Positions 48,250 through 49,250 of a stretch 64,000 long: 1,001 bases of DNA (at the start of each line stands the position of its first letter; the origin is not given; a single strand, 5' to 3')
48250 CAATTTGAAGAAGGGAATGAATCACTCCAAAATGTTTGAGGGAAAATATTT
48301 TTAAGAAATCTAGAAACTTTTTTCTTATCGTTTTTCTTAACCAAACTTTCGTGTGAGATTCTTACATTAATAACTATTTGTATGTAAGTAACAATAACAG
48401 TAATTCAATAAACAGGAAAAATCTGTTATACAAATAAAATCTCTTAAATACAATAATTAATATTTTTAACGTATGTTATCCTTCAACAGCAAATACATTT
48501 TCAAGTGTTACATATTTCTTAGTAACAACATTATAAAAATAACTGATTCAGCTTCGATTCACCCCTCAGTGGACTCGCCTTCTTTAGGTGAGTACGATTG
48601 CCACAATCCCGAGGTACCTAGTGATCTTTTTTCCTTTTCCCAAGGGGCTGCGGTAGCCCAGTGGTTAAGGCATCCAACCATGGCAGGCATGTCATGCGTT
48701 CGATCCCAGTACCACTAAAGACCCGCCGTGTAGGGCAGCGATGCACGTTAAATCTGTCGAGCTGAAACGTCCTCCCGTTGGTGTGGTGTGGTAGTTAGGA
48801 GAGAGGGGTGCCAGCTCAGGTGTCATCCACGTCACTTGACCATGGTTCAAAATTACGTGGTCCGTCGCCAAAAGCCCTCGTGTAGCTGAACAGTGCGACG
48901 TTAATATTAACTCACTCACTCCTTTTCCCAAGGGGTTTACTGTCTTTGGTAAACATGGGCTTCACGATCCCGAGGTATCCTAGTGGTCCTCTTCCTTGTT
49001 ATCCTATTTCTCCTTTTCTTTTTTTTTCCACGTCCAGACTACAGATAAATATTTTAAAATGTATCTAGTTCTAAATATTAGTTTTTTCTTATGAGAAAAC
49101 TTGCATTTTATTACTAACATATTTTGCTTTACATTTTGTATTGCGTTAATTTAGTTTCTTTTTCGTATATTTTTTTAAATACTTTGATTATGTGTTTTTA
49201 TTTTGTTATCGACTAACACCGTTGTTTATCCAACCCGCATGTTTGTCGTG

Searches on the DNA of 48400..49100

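Call 80: search_rna_families(source=window, start=48400, end=49100, threshold=evalue, max_evalue=10, show_alignments=1)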
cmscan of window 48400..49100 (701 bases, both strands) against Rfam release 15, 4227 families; matches with E-value up to 10: 1.
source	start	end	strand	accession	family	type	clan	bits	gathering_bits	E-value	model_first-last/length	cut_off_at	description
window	48564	48645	-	RF00218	SNORD46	Gene; snRNA; snoRNA; CD-box;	CL00061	15.7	40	2.2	1-104/104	no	Small nucleolar RNA SNORD46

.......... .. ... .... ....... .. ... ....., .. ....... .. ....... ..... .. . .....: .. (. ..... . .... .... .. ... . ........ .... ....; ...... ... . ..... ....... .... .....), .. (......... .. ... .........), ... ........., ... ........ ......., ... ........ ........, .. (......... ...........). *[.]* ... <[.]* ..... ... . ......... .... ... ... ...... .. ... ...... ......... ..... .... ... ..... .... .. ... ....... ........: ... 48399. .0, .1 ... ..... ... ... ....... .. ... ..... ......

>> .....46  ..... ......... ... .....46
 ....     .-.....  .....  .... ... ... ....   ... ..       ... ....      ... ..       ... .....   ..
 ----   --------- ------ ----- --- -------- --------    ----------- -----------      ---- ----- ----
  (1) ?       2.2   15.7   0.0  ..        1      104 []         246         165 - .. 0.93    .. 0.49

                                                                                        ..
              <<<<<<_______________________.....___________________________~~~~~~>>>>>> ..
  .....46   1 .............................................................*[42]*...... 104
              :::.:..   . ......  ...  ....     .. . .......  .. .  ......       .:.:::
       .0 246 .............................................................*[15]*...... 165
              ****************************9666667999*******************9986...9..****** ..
